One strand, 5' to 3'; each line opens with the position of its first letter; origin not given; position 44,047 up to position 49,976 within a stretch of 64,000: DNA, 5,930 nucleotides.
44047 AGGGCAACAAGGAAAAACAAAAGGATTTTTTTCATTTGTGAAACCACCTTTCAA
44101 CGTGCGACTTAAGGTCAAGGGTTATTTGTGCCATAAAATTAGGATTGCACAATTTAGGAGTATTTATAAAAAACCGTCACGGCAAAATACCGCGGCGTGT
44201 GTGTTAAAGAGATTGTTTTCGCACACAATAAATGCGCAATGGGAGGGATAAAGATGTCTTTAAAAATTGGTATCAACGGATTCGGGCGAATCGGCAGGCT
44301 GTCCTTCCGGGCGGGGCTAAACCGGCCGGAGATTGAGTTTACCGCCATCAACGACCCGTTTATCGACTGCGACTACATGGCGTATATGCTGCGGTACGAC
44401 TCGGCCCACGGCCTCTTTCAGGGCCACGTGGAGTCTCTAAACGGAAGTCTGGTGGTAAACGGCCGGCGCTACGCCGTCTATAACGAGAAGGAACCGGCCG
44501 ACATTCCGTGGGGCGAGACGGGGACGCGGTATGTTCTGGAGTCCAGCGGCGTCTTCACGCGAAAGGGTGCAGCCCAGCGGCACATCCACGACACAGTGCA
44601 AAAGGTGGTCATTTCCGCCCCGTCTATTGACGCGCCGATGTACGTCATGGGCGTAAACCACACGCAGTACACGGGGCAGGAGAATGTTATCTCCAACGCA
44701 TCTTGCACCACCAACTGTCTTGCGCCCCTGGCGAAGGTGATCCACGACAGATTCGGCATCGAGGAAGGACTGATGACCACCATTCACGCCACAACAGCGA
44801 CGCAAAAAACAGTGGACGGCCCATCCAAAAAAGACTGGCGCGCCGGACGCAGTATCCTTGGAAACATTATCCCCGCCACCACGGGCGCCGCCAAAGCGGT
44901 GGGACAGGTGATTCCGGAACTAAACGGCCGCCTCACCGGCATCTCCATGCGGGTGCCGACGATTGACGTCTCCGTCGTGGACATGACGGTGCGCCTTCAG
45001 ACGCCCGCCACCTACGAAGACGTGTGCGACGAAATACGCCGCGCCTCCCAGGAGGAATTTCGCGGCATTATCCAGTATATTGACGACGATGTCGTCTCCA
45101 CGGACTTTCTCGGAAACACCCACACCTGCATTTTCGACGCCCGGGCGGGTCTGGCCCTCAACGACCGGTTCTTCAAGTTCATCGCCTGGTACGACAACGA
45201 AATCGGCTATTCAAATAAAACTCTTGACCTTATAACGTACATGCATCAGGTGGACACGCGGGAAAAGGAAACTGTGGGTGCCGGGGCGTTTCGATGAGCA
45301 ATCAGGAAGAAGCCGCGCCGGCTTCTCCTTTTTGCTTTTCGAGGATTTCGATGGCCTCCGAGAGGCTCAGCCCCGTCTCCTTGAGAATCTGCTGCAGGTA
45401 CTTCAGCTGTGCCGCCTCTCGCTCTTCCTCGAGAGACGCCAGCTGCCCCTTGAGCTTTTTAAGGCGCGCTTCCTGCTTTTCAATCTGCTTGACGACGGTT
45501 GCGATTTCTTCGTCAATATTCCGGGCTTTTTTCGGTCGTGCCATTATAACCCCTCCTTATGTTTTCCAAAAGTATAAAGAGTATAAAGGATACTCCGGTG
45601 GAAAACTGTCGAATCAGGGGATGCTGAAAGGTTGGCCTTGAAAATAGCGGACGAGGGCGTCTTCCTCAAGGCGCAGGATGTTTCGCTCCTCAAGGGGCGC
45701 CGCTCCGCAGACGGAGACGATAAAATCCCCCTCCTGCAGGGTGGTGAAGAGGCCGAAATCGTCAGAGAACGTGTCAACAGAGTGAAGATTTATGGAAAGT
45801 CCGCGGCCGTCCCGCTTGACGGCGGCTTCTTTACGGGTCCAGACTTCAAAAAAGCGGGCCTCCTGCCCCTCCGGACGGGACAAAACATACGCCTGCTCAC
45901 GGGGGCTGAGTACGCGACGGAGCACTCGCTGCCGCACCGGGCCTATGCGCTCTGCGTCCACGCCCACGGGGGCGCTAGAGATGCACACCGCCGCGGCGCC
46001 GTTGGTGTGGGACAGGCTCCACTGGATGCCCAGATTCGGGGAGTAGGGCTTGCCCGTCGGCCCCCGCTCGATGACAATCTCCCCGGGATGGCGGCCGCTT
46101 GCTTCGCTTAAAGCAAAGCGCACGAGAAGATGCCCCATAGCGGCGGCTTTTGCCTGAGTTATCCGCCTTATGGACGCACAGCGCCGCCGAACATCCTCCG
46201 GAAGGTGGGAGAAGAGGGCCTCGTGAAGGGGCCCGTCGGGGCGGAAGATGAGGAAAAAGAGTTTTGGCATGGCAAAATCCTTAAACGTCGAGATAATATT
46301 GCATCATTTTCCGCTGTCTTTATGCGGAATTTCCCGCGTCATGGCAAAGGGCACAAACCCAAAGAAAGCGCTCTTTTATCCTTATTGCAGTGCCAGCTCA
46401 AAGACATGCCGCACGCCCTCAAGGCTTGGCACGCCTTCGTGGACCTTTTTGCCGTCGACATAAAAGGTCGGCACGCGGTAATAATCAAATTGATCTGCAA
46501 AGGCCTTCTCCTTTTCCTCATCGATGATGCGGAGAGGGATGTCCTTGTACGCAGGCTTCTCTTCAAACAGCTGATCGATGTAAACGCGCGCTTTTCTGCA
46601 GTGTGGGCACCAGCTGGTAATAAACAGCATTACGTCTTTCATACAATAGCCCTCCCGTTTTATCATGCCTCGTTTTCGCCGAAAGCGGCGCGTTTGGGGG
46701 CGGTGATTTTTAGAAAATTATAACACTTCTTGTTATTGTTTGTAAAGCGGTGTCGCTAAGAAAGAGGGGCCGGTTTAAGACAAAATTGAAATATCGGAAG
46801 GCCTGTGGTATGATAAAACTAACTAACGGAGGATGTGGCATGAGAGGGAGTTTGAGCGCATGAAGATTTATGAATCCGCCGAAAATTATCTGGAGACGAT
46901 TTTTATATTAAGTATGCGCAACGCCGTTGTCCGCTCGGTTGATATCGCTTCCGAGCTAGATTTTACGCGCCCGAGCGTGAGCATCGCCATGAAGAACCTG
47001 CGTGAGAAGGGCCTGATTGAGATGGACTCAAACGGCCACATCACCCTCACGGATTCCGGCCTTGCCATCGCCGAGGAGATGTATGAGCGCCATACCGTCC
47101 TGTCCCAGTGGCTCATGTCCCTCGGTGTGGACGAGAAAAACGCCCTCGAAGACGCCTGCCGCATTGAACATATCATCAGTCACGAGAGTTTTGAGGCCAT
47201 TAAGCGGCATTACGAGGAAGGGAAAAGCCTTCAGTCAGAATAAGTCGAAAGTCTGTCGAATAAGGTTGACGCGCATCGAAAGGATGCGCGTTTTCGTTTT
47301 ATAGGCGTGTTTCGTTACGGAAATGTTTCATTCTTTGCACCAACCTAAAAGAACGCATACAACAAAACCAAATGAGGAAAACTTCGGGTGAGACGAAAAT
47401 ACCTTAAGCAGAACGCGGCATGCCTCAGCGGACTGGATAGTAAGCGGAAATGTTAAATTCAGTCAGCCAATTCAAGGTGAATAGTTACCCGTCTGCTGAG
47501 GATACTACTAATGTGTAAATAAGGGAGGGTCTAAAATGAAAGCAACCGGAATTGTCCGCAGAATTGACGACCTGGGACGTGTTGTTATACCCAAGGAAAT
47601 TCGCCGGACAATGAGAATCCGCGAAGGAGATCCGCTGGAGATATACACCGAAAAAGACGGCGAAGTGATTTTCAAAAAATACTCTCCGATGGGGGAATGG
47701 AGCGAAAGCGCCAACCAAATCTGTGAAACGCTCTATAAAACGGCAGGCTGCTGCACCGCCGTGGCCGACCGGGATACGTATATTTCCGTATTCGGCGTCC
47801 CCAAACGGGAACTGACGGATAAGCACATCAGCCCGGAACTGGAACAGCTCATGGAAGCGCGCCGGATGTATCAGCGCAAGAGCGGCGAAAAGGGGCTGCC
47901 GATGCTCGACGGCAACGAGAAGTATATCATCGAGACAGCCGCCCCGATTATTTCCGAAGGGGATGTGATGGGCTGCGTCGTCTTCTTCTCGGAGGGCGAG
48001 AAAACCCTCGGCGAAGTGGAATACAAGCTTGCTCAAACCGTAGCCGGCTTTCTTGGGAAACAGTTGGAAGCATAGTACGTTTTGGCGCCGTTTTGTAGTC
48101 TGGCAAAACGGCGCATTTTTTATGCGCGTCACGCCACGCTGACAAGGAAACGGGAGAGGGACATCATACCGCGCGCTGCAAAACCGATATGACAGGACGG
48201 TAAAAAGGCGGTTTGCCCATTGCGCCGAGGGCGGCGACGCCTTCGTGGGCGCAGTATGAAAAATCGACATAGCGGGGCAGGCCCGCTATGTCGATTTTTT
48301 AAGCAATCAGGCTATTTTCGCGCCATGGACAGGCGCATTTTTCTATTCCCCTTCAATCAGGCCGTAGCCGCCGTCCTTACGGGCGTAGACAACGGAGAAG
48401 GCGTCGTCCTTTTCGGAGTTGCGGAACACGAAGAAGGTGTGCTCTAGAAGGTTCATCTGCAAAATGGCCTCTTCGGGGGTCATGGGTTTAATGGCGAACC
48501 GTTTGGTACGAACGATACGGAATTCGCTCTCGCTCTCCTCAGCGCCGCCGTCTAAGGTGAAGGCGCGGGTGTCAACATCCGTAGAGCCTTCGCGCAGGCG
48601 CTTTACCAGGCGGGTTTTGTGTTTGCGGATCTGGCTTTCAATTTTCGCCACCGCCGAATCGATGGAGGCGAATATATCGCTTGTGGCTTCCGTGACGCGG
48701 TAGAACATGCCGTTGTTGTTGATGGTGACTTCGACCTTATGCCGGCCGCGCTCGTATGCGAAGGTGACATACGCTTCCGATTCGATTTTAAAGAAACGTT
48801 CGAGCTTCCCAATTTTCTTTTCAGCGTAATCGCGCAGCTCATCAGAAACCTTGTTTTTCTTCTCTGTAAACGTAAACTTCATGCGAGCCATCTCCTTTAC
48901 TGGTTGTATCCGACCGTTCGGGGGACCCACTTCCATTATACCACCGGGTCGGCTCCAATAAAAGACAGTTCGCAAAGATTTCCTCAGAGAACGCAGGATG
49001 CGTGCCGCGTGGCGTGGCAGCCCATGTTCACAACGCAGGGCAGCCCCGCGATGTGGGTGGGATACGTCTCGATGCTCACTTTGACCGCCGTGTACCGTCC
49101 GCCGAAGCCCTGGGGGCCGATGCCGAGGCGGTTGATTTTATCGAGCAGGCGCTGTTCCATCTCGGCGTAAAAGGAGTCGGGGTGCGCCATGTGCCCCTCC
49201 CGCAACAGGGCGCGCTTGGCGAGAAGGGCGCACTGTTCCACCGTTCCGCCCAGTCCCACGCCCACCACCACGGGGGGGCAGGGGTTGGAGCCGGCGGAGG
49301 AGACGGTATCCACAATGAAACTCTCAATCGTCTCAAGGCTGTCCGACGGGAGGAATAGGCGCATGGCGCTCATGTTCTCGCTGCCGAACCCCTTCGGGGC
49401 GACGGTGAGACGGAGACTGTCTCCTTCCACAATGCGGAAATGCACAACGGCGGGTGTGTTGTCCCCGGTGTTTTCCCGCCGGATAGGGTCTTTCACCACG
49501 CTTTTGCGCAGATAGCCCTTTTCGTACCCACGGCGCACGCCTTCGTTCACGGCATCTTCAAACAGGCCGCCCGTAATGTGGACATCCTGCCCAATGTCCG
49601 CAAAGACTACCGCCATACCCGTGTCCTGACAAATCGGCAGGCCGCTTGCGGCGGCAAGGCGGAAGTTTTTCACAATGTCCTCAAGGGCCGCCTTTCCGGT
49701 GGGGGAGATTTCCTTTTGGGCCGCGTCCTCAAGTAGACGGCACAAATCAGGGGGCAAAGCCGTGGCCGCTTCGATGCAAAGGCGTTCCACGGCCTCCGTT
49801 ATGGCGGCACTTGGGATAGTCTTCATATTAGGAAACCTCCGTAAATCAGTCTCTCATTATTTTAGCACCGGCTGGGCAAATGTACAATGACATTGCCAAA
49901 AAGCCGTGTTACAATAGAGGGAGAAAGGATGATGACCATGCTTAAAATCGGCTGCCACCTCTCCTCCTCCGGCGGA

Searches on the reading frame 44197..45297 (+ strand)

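Call 40: search_protein_families(library=pfam, proteins=[window:44197-45297:+], max_evalue=0.00001)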
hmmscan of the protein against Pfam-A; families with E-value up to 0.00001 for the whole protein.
window:44197-45297:+ (366 aa): 2 families
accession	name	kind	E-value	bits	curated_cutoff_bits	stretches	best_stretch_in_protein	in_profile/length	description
PF02800.25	Gp_dh_C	-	6.3e-64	214.8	24.4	1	175-332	1-158/158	Glyceraldehyde 3-phosphate dehydrogenase, C-terminal domain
PF00044.30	Gp_dh_N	-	3.8e-34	117.4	31.7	1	23-122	2-100/101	Glyceraldehyde 3-phosphate dehydrogenase, NAD binding domain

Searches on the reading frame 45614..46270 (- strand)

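Call 40: search_protein_families(library=pfam, proteins=[window:45614-46270:-], max_evalue=0.00001)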
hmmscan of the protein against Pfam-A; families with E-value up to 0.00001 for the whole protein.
window:45614-46270:- (218 aa): 2 families
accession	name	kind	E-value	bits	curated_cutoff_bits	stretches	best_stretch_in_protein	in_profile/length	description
PF01648.25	ACPS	-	1.3e-15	57.8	25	1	101-178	1-87/111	4'-phosphopantetheinyl transferase superfamily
PF22624.1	AASDHPPT_N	-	6.1e-06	26.8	27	1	17-88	11-88/100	4'-phosphopantetheinyl transferase, N-terminal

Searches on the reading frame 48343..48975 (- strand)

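Call 41: search_protein_families(library=pfam, proteins=[window:48343-48975:-], max_evalue=0.00001)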
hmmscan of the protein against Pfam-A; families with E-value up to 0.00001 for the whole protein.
window:48343-48975:- (210 aa): 2 families
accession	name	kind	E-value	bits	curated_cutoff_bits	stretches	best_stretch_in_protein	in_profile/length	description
PF16321.10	Ribosom_S30AE_C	-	4.7e-27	93.9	25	1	150-206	2-57/57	Sigma 54 modulation/S30EA ribosomal protein C terminus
PF02482.25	Ribosomal_S30AE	-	2.7e-22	79.7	23.7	1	35-123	2-87/88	Sigma 54 modulation protein / S30EA ribosomal protein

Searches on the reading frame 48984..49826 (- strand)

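Call 41: search_protein_families(library=pfam, proteins=[window:48984-49826:-], max_evalue=0.00001)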
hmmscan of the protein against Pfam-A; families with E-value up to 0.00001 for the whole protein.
window:48984-49826:- (280 aa): 1 family
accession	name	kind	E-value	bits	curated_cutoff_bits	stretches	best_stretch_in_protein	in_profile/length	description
PF05681.19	Fumerase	-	2.1e-112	375.3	25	1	10-277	1-268/270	Fumarate hydratase (Fumerase)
